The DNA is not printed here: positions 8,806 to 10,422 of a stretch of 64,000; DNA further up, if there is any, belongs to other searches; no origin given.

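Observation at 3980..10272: Translationally coupled operon of three SPASM/twitch radical-SAM enzymes, two glycosyltransferases and a deacetylase-like gene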

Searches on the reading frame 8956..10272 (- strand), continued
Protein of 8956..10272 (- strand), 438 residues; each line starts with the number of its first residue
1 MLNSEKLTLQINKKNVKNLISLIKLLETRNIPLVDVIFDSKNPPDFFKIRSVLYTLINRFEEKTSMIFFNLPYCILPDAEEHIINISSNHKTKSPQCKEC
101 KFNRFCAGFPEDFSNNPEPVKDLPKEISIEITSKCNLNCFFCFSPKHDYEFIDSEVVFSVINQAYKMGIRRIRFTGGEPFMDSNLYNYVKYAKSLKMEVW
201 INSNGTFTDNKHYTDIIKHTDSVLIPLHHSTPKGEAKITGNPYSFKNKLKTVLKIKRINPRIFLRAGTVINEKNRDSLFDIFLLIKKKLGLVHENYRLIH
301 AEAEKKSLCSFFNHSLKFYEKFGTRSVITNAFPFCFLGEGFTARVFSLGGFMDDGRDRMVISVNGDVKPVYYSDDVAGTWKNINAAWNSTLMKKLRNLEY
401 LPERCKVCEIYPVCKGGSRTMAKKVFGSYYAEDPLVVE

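Call 20: find_related_loci(query=A1, collection=genome_contigs, flank=10000)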
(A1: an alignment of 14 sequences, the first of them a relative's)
Query A1 (438 aa) in genome_contigs; peptide patterns used: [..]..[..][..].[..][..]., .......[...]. (x = any residue, [..] = any of these).
600 stretches matched a pattern (row limit reached: there are more); 570 encode a relative of the query (tblastn E <= 1e-3); the best 80 are kept; 80 distinct loci.
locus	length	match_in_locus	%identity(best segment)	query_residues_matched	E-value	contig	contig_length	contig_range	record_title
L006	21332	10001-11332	32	7-436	2e-61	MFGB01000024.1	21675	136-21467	MAG: Candidatus Falkowbacteria bacterium RIFOXYA2_FULL_47_19 rifoxya2_full_scaffold_870, whole genome shotgun sequence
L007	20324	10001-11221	32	52-436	2e-59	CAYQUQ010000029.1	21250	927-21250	MAG TPA_asm: uncultured Planctomycetia bacterium isolate SRP200020_co1_304 genome assembly, contig: NODE_3280_length_212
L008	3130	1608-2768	32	70-436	2e-57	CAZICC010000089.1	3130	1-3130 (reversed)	MAG TPA_asm: uncultured Candidatus Saccharibacteria bacterium isolate binchicken_co209_21 genome assembly, contig: NODE_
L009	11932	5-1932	34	78-438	8e-56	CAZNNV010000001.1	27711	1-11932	MAG TPA_asm: uncultured Candidatus Saccharibacteria bacterium isolate SRP050083_co1_313 genome assembly, contig: NODE_61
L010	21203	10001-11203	32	40-434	7e-54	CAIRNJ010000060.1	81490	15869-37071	MAG: uncultured Elusimicrobia bacterium isolate MJ_bin-1308 genome assembly, contig: bin-1308:060/112, whole genome shot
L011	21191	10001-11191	31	50-438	3e-52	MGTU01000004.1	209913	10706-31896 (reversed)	MAG: Elusimicrobia bacterium GWA2_61_42 gwa2_scaffold_157, whole genome shotgun sequence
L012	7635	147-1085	32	124-436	2e-46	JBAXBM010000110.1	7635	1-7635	MAG: Candidatus Omnitrophota bacterium isolate ELA167 MAG167_110, whole genome shotgun sequence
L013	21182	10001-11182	27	54-438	6e-46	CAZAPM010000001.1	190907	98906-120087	MAG TPA_asm: uncultured Planctomycetales bacterium isolate binchicken_co79_72 genome assembly, contig: NODE_17_length_19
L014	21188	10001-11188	29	42-434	3e-43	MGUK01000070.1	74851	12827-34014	MAG: Elusimicrobia bacterium GWF2_62_30 gwf2_scaffold_457, whole genome shotgun sequence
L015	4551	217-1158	31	123-435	6e-40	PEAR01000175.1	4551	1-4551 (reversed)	MAG: Candidatus Omnitrophota bacterium isolate Cal1bin1 scaffold567, whole genome shotgun sequence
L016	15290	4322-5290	31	122-437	6e-39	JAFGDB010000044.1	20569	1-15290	MAG: Candidatus Iainarchaeum archaeon isolate Zod_Metabat.1151 k87_4832724, whole genome shotgun sequence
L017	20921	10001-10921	32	122-436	8e-35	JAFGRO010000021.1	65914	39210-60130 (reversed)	MAG: Candidatus Woesearchaeota archaeon isolate Zod_Metabat.833 k87_3398976, whole genome shotgun sequence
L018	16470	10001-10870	31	122-417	6e-34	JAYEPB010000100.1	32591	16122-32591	MAG: Nanoarchaeota archaeon isolate MAG014 MAG014_100, whole genome shotgun sequence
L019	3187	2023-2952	29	124-436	4e-32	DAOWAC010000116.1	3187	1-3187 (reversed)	MAG TPA_asm: Chloroflexota bacterium isolate CSMAG_1825 CSMAG_1825_k141_377445_length_3187_cov_6.0000, whole genome shot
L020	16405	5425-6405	25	121-436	1e-25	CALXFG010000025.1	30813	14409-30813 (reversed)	MAG: uncultured Clostridia bacterium isolate BRZ_GN__bin76 genome assembly, contig: BRZ_GN__NODE_1342_length_30813_cov_2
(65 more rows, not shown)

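Call 28: search_protein_families(library=ncbifam, proteins=[L001:20075-21316:-, L007:4407-5576:-, L007:5833-6705:-, L007:6711-7709:-, L007:8982-9872:+, L007:13947-14360:-, L007:13739-13954:-], max_evalue=0.1)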
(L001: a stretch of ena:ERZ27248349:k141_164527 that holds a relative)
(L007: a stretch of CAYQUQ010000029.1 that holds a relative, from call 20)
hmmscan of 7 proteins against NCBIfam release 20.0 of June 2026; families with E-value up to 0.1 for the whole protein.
L001:20075-21316:- (414 aa): 19 families
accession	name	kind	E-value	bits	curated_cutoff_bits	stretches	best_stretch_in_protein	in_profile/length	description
NF047865.1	rSAM_PapB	equivalog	8.8e-15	54.8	340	1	6-127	94-214/330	PapB family radical SAM/SPASM ranthipeptide maturase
TIGR03976.1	chp_LLNDYxLRE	equivalog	1.3e-10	41.5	50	1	289-373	2-89/90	His-Xaa-Ser system protein HxsD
TIGR04115.1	rSAM_Cxxx_rpt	equivalog_domain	2.4e-10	40.4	350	1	5-127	96-221/359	radical SAM peptide maturase, CXXX-repeat target family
NF041298.1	rSAM_mat_DynA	equivalog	3.1e-08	33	450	1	5-90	90-176/356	dynobactin maturation radical SAM/SPASM protein DynA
TIGR03942.1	sulfatase_rSAM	equivalog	3.6e-07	29.6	349.45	1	5-102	92-190/363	anaerobic sulfatase maturase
TIGR04496.1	rSAM_XyeB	equivalog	1.5e-05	23.9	450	1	5-57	100-153/385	cyclophane-forming radical SAM/SPASM peptide maturase XyeB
TIGR04269.1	SAM_SPASM_FxsB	subfamily_domain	1.7e-05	24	370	1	4-58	97-152/363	FxsB family cyclophane-forming radical SAM/SPASM peptide maturase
NF041707.1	rSAM_YhhB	equivalog_domain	2.2e-05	23.6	445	1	3-58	94-150/369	cyclophane-forming radical SAM/SPASM peptide maturase YhhB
TIGR03470.1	HpnH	equivalog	0.00013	21.1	225.05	1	4-148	104-244/318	adenosyl-hopene transferase HpnH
TIGR04064.1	rSAM_nif11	equivalog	0.00031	19.6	518.7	1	5-102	168-264/459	nif11-like peptide radical SAM maturase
TIGR03978.1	rSAM_paired_1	equivalog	0.00041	19.2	370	1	5-73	172-242/466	His-Xaa-Ser system radical SAM maturase HxsB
NF038315.1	HxsD_rel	equivalog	0.00058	20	41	1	287-344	2-58/62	HxsD-like protein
TIGR04546.1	rSAM_ahbC_deAc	equivalog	0.00072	18.4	650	1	4-96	117-208/390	12,18-didecarboxysiroheme deacetylase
NF041718.1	rSAM_phane_AMC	equivalog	0.00081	18.5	425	1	5-96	92-183/362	cyclophane-forming radical SAM peptide maturase AmcB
TIGR04261.1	rSAM_GlyRichRpt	subfamily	0.00082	18.5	310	1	5-68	89-153/363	cyclophane-forming radical SAM/SPASM peptide maturase GrrM/OscB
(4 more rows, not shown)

L007:4407-5576:- (390 aa): 39 families (the best 25 are shown)
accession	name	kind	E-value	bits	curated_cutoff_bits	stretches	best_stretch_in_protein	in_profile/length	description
TIGR03150.1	fabF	equivalog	7e-109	364.2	493.75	1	3-385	1-406/407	beta-ketoacyl-ACP synthase II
NF005589.0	PRK07314.1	subfamily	5e-105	351.6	387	1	2-388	3-412/413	beta-ketoacyl-ACP synthase II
NF004970.0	PRK06333.1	subfamily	2.5e-89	300.1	525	1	2-389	3-423/424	beta-ketoacyl-ACP synthase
NF006274.0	PRK08439.1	equivalog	3.8e-86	289.4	621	1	3-387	2-405/406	beta-ketoacyl-ACP synthase II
NF005076.0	PRK06501.1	equivalog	8.7e-83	278.5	629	2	126-387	153-422/425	beta-ketoacyl-ACP synthase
NF006587.0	PRK09116.1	equivalog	1e-73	248.5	470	1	3-388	2-407/408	beta-ketoacyl-ACP synthase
NF006434.0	PRK08722.1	equivalog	3.1e-70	237.1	759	1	3-387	4-413/414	beta-ketoacyl-ACP synthase II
NF005935.0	PRK07967.1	equivalog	1.6e-68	231.4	630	1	3-389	2-405/406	beta-ketoacyl-ACP synthase I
NF004618.0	PRK05952.1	equivalog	4.7e-68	229.8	455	1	4-387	3-382/384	beta-ketoacyl-ACP synthase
NF058662.1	cispenta_AmcF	equivalog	8e-68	229.1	325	1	5-386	2-368/369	cispentacin biosynthesis acyltransferase subunit AmcF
NF006618.0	PRK09185.1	subfamily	6.6e-66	222.9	407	1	3-387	3-392/394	beta-ketoacyl-ACP synthase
NF005490.0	PRK07103.1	equivalog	7.2e-64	216.3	445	1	2-387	3-412/414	polyketide beta-ketoacyl:acyl carrier protein synthase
NF005916.1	PRK07910.1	equivalog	1.1e-53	182.7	560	1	4-387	13-417/418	KasA/KasB family beta-ketoacyl-ACP synthase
NF045894.1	PKS_plus_SDR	equivalog_domain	2.5e-33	114.8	1740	1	127-355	152-386/1515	type I polyketide synthase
NF040607.1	mycolic_Pks13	equivalog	1.1e-31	109.3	2100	1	77-388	191-526/1680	polyketide synthase Pks13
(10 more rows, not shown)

L007:5833-6705:- (291 aa): 7 families
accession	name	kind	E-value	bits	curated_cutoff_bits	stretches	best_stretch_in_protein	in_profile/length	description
TIGR03150.1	fabF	equivalog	7.3e-14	51.3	493.75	1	29-163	83-212/407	beta-ketoacyl-ACP synthase II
NF005589.0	PRK07314.1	subfamily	6.1e-13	48.3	387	1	28-162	85-214/413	beta-ketoacyl-ACP synthase II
NF004970.0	PRK06333.1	subfamily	2.3e-07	30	525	1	35-162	100-223/424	beta-ketoacyl-ACP synthase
NF006618.0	PRK09185.1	subfamily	7.3e-05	22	407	1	180-226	262-309/394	beta-ketoacyl-ACP synthase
NF006274.0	PRK08439.1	equivalog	0.00034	19.5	621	1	31-162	86-212/406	beta-ketoacyl-ACP synthase II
NF006434.0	PRK08722.1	equivalog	0.0021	17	759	1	20-121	78-178/414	beta-ketoacyl-ACP synthase II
NF005490.0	PRK07103.1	equivalog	0.078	12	445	0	174-204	277-307/414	polyketide beta-ketoacyl:acyl carrier protein synthase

L007:6711-7709:- (333 aa): 1 family
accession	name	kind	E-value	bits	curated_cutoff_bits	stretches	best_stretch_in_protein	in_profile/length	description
TIGR03724.2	arch_bud32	equivalog_domain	0.039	13.5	125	0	11-42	87-118/193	KEOPS complex kinase/ATPase Bud32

L007:8982-9872:+ (297 aa): 0 families

L007:13947-14360:- (138 aa): 2 families
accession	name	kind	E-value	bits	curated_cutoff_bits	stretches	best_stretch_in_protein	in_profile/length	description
TIGR03976.1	chp_LLNDYxLRE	equivalog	3.7e-07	30.4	50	1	22-105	2-87/90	His-Xaa-Ser system protein HxsD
NF007385.0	PRK09906.1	equivalog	0.0024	17.1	356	0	81-122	6-45/296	DNA-binding transcriptional regulator HcaR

L007:13739-13954:- (72 aa): 1 family
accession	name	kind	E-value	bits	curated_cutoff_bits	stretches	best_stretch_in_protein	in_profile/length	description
NF038315.1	HxsD_rel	equivalog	0.087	13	41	0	18-34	1-17/62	HxsD-like protein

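Call 30: find_related_loci(query=A1, collection=metagenome_contigs, flank=10000)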
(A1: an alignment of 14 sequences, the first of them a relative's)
Query A1 (438 aa) in metagenome_contigs; peptide patterns used: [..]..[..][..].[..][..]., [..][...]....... (x = any residue, [..] = any of these).
582 stretches matched a pattern; 435 encode a relative of the query (tblastn E <= 1e-3); the best 80 are kept; 78 distinct loci.
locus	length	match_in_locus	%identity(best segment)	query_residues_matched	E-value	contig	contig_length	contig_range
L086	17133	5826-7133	48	6-438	3e-127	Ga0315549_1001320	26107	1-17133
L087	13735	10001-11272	48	6-436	6e-123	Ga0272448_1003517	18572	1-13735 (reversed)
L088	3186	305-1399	37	71-434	1e-68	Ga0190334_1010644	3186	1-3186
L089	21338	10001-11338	33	7-436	2e-68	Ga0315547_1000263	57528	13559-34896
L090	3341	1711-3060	33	11-437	1e-65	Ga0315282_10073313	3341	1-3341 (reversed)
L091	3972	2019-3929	34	2-436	4e-64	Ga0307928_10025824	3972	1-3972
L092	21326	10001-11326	32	7-436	1e-63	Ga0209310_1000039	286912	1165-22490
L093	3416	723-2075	34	2-436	3e-64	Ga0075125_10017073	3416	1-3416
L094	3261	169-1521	34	2-436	3e-64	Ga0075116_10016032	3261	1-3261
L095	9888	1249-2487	32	39-436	2e-63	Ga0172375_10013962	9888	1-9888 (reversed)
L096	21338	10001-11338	32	7-435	2e-63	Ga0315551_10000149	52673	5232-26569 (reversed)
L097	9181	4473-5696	34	44-436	2e-63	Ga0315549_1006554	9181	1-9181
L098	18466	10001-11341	32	7-437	1e-62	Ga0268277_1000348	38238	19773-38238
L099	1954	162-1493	32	11-436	2e-64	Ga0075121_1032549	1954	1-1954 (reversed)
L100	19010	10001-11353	31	2-435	3e-62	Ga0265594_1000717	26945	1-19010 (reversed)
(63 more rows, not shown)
